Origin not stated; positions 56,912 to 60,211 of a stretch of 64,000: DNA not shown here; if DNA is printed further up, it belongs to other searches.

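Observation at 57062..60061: MmeI-family Type IIG enzyme in a repeat-saturated, probably host-restricted genome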

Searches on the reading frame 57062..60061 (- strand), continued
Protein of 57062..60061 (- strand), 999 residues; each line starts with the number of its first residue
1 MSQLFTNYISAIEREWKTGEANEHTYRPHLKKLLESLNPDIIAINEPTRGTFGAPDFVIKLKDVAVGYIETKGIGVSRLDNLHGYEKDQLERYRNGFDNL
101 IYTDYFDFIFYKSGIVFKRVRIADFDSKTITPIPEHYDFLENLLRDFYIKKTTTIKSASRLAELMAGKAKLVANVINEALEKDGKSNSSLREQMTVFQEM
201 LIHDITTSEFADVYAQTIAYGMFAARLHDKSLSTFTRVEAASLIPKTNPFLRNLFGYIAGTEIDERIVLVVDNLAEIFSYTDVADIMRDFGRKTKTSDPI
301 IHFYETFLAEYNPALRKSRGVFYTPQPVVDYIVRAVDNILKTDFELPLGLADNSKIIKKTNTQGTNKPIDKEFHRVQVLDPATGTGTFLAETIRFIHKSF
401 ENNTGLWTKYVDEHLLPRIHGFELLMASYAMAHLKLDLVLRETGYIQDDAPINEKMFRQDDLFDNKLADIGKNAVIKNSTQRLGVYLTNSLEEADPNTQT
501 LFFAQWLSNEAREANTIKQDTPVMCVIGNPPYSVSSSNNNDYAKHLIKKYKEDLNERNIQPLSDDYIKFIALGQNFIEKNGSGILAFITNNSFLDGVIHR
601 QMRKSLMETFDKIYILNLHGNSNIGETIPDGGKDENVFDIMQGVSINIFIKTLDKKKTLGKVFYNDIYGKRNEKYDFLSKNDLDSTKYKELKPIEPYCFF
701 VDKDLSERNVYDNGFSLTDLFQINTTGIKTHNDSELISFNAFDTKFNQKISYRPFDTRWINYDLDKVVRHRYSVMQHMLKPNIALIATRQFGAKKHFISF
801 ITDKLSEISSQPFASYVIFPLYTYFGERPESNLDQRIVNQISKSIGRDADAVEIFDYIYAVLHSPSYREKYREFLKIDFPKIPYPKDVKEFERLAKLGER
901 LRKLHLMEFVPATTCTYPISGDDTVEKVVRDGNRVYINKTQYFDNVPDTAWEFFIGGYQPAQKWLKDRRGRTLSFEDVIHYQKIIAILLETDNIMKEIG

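Call 14: list_cluster_members(proteins=[P0001, P0003, P0119])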
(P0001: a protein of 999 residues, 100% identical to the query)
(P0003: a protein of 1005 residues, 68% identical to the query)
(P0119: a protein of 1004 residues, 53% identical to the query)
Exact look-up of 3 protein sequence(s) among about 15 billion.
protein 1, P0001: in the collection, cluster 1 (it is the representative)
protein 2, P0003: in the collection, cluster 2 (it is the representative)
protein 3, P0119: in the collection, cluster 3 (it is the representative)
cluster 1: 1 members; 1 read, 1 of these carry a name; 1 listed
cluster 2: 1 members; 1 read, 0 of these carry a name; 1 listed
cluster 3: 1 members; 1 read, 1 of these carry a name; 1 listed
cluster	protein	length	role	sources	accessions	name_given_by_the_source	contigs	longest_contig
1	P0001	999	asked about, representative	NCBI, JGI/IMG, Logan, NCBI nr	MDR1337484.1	MAG: N-6 DNA methylase [Rickettsiales bacterium] | predicted helicase | N-6 DNA methylase [Rickettsiales bacterium]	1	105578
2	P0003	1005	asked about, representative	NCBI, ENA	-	-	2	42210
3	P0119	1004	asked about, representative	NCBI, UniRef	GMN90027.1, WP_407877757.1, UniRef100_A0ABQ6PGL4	type ISP restriction/modification enzyme [Francisella sciaenopsi] | site-specific DNA-methyltransferase (adenine-specific) n=1 Tax=Francisella sciaenopsi ...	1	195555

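Call 17: search_solved_structures(query=A1, max_evalue=1, show_alignments=1)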
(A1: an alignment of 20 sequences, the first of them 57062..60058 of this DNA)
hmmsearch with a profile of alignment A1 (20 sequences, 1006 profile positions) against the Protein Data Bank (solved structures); distinct sequences matched with E-value up to 1: 7.
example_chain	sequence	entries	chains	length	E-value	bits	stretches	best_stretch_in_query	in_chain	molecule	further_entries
7lo5_A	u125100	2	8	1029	5.4e-58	199.8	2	507-908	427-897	Site-specific DNA-methyltransferase (adenine-specific)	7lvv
4xqk_A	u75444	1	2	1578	3.5e-57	197.1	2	512-968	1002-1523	LlaBIII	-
5ffj_A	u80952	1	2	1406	7.7e-52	179.4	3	512-971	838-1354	Endonuclease and methylase LlaGI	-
3khk_A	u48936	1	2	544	0.0024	18.9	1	243-334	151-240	Type I restriction-modification system methylation subunit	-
3ufb_A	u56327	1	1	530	0.0031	18.5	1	301-337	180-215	Type I restriction-modification system methyltransferase subunit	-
7vru_A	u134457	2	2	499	0.013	16.5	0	295-336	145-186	Site-specific DNA-methyltransferase (adenine-specific)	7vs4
5ybb_A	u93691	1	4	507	0.078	13.9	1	300-336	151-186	Type I restriction-modification system methyltransferase subunit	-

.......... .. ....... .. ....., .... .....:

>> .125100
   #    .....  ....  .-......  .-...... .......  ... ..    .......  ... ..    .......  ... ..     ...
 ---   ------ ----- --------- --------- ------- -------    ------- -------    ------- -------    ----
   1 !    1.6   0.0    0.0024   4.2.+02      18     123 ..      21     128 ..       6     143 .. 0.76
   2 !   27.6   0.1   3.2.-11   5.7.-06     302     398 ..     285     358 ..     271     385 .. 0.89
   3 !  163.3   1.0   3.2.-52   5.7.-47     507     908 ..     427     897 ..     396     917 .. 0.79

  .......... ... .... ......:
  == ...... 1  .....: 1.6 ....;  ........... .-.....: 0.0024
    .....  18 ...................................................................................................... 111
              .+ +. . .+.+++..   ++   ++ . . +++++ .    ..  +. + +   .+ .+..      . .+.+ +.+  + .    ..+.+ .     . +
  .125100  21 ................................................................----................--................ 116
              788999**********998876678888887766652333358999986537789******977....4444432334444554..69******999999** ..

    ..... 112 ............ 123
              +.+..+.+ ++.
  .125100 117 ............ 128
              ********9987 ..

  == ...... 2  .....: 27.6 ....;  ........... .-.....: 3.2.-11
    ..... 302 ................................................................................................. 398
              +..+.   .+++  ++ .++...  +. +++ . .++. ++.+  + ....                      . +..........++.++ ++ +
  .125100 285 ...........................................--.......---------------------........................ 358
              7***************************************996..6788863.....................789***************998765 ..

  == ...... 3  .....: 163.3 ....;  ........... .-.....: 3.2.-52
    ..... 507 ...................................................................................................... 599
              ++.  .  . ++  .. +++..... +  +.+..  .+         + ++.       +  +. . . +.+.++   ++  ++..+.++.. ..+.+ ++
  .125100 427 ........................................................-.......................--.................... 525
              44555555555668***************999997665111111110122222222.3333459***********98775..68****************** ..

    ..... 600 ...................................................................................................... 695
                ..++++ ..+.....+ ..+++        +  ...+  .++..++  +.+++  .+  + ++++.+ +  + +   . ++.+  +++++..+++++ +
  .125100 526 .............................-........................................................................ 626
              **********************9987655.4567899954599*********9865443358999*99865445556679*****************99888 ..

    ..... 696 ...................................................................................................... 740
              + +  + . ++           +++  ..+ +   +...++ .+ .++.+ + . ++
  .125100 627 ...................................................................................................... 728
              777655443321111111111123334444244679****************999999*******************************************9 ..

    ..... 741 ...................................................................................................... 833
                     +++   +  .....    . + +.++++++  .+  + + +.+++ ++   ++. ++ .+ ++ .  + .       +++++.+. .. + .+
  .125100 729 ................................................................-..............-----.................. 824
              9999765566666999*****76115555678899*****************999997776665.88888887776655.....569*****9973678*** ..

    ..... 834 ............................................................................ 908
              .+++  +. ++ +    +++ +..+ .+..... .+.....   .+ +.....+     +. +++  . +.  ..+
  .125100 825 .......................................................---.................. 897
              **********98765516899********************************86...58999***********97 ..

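Call 27: find_related_loci(query=A1, collection=genome_contigs, flank=10000)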
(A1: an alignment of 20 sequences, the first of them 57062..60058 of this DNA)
Query A1 (998 aa) in genome_contigs; peptide patterns used: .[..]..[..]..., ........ (x = any residue, [..] = any of these).
600 stretches matched a pattern (row limit reached: there are more); 596 encode a relative of the query (tblastn E <= 1e-3); the best 80 are kept; 80 distinct loci.
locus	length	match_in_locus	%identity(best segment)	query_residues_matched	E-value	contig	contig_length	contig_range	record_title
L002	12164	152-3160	68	1-998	0e+0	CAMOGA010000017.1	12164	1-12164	MAG: uncultured proteobacterium isolate SRR873606_bin.9_metaWRAP_v1.3_MAG genome assembly, contig: NODE_12081_length_121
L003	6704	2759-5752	64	1-998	0e+0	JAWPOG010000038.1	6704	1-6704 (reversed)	MAG: Alphaproteobacteria bacterium isolate KV104-158 k141_2559833, whole genome shotgun sequence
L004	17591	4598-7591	52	6-996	0e+0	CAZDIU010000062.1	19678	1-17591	MAG TPA_asm: uncultured Desulfobacterales bacterium isolate binchicken_co168_310 genome assembly, contig: NODE_4941_leng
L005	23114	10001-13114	52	7-997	0e+0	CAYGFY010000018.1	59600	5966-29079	MAG TPA_asm: uncultured Bacteroidales bacterium isolate ERP113451_co2_177 genome assembly, contig: NODE_196_length_59600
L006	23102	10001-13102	51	7-997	0e+0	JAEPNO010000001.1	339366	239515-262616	MAG: Balneolaceae bacterium isolate HXMU1420-13 NODE_1_length_339366_cov_9.528093, whole genome shotgun sequence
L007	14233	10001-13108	51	5-997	0e+0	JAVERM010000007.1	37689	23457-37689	MAG: Trichlorobacter sp. isolate BF1_19 scaffold_1775_c1_biofilm_2017, whole genome shotgun sequence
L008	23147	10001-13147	51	7-997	0e+0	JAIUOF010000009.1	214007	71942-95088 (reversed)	MAG: Bacteroidetes bacterium isolate LEAD1 spades-bin.4~NODE_264_length_214007_cov_6.48054, whole genome shotgun sequenc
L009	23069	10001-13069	51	7-997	0e+0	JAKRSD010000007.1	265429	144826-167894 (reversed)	MAG: Flavobacteriales bacterium isolate MS006 bin-006_6, whole genome shotgun sequence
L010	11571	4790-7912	51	7-997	0e+0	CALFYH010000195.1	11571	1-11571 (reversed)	MAG TPA_asm: uncultured Saprospiraceae bacterium isolate SRR6231210_bin.22_CONCOCT_v1.1_MAG genome assembly, contig: ERZ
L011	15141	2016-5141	50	1-997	0e+0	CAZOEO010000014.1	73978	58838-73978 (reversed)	MAG TPA_asm: uncultured Candidatus Competibacteraceae bacterium isolate SRP285395_co1_25 genome assembly, contig: NODE_3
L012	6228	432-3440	50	7-997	0e+0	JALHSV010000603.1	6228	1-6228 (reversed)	MAG: Thermodesulfovibrionales bacterium isolate PFL7 seq_4219591, whole genome shotgun sequence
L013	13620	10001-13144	50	7-997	0e+0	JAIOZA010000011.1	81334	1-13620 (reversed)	MAG: Bacteroidia bacterium isolate Tobar12m-G7 Tobar12m-C235, whole genome shotgun sequence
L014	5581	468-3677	49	7-997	0e+0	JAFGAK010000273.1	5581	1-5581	MAG: Bacteroidales bacterium isolate Zod_maxbin.0163 k87_5570877, whole genome shotgun sequence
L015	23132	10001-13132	49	5-997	0e+0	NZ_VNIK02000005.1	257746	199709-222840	Flagellimonas hadalis strain MT-229 Scaffold5, whole genome shotgun sequence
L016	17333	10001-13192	49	5-994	0e+0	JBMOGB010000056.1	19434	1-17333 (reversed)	MAG: Bacteroidia bacterium isolate Deming_bin.278 contig7279, whole genome shotgun sequence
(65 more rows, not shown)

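Call 31: search_protein_families(library=padloc, proteins=[L001:1-552:-], max_evalue=0.01)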
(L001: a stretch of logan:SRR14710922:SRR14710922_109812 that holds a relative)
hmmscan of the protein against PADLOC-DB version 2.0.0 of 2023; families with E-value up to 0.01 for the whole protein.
L001:1-552:- (184 aa): 14 families
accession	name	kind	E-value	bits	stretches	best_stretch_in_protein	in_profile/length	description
PDLC04097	HerA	-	3.7e-56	189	1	11-184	3-175/618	-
PDLC04105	HerA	-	1.1e-21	75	1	7-184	3-181/576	-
PDLC04103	HerA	-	5.3e-18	62.7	1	10-183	10-186/579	-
PDLC04102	HerA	-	2.4e-17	60.5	1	14-184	8-190/654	-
PDLC02185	HerA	-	3e-12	44.1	1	13-184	4-179/585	-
PDLC04098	HerA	-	5.9e-12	42.9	1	7-183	4-188/686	-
PDLC04099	HerA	-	4.9e-11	40.3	1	15-183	11-183/214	-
PDLC04101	HerA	-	1.1e-10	38.9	1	11-183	9-182/400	-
PDLC04100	HerA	-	3.9e-09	33.7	1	16-184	7-178/580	-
PDLC02188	HerA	-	1.4e-08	32.1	1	18-184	10-159/578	-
PDLC04107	HerA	-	1.9e-08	31.7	1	8-183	6-183/306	-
PDLC04106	HerA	-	5.6e-07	26.5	1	16-183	7-189/667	-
PDLC01055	HerA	-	9.8e-06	22.6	1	98-184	89-172/532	Type III coevolved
PDLC04140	mad8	-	0.0055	14.3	0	151-183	7-41/314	mads_8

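Call 35: predict_structure(alignment_id=A1)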
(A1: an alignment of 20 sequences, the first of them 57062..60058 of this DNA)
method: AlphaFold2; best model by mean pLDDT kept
length: 998 residues; sequences in the alignment: 20
mean_pLDDT: 72.0   pTM: 0.50
mean pLDDT of the five models: 72.0, 70.6, 56.2, 55.2, 55.0
residues with pLDDT >= 90: 174; 70-90: 445; 50-70: 209; < 50: 170
segments of 3 or more residues with pLDDT < 50: 381-383, 419-511, 532-538, 620-641, 701-711, 789-795, 810-812, 872-877
pLDDT, mean of each block of 10 residues (from residue 1): 88 80 83 85 63 75 77 85 84 78 92 84 88 91 74 69 85 84 67 67 72 77 67 70 56 72 76 77 71 61 76 63 79 93 87 76 63 73 62 75 55 52 35 36 39 34 35 29 38 38 34 59 78 51 73 54 72 85 81 62 86 76 36 40 80 71 73 82 86 63 43 77 75 76 86 84 62 77 74 58 74 72 86 92 91 93 74 49 90 95 92 86 92 92 92 78 89 92 94 87
secondary structure, 60 per line:
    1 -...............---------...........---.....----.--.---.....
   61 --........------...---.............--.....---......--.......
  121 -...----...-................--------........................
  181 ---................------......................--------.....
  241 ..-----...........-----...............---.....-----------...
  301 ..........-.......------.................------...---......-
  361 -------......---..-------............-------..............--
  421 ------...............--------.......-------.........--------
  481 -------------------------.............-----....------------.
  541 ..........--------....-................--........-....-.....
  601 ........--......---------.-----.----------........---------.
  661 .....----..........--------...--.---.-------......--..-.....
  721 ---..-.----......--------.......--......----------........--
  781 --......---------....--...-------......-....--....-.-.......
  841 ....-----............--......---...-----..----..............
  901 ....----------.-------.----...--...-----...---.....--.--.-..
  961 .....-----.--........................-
elements in order (helices of 4 or more, strands of 3 or more residues): H2-16 H26-36 E40-44 E56-60 E63-70 H83-95 E98-102 E106-111 E114-120 E122-124 E129-131 H133-148 H157-180 H184-199 H206-227 H236-242 H248-258 H264-278 H282-286 H298-310 H312-318 H325-341 E354-359 E368-373 H386-397 H405-418 H427-441 H450-456 H464-472 H506-518 E524-527 H540-550 H559-562 H564-579 E582-589 H591-594 H596-608 E611-616 E643-650 E660-665 H670-679 E688-690 H705-710 H716-719 H732-735 E746-752 E755-760 H771-778 E783-788 E798-801 E804-806 E814-819 E821-824 E827-830 H834-844 H850-861 H864-869 H887-904 E928-930 E933-935 E941-943 H947-951 H959-965 H974-997
